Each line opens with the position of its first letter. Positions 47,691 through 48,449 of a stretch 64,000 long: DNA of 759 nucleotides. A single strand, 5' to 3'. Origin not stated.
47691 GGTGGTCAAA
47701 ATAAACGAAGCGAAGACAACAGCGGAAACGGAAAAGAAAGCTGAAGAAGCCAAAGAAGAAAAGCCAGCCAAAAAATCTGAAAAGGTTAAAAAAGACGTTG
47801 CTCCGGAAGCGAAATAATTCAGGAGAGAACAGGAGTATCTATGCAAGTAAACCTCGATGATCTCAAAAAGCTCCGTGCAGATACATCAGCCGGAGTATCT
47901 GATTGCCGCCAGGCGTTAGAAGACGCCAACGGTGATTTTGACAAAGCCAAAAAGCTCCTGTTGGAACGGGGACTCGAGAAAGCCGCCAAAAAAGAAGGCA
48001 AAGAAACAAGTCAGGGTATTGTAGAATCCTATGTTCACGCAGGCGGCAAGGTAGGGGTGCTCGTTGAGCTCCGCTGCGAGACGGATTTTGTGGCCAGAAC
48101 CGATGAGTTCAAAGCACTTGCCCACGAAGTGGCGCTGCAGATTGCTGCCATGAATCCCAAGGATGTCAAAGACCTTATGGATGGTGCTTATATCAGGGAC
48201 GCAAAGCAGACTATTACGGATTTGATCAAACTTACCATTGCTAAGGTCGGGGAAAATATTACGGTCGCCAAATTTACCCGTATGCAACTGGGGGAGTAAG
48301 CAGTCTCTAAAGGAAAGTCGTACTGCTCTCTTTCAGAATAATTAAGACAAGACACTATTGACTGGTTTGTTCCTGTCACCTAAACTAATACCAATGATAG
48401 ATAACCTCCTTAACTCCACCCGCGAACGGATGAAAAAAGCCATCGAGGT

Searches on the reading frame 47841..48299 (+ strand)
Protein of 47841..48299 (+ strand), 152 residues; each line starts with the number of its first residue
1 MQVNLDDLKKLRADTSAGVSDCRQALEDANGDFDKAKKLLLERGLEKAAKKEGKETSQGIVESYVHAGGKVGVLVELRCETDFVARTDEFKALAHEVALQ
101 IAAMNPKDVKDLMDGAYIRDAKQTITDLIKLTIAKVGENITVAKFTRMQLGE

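Call 35: find_encoding_contigs(protein=window:47841-48299:+, flank=10000, max_places=6)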
Protein window:47841-48299:+ (152 aa): 9 contigs read that carry it; 6 places shown.
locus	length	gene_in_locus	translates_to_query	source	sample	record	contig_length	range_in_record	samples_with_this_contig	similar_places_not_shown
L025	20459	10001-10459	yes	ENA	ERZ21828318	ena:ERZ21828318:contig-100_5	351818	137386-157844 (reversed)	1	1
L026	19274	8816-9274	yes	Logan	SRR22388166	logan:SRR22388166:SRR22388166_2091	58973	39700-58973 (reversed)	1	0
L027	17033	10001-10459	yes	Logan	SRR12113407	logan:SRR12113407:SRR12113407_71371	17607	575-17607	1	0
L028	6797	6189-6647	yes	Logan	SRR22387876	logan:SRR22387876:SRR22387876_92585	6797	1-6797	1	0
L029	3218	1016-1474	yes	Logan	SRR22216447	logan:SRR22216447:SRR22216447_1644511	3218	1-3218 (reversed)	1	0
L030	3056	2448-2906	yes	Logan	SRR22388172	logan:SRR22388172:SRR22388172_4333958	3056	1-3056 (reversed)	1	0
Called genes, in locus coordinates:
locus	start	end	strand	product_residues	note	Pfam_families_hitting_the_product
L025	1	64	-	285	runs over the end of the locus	PF01182:Glucosamine_iso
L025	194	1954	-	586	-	PF13522:GATase_6, PF13537:GATase_7, PF01380:SIS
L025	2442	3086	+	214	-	PF01712:dNK, PF13238:AAA_18 (weak)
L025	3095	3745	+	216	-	PF00702:Hydrolase, PF13419:HAD_2, PF13242:Hydrolase_like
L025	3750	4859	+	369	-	PF05014:Nuc_deoxyrib_tr (weak), PF02223:Thymidylate_kin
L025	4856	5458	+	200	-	PF00300:His_Phos_1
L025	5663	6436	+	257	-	-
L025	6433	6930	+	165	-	-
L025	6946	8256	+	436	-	PF00464:SHMT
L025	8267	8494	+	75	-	-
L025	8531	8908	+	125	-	-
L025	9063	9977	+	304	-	PF00318:Ribosomal_S2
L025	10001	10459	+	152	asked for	PF00889:EF_TS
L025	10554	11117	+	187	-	PF01765:RRF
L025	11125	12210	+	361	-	PF02163:Peptidase_M50, PF17820:PDZ_6 (weak)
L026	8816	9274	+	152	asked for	PF00889:EF_TS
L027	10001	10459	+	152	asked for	PF00889:EF_TS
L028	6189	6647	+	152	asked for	PF00889:EF_TS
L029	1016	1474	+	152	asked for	PF00889:EF_TS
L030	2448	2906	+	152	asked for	PF00889:EF_TS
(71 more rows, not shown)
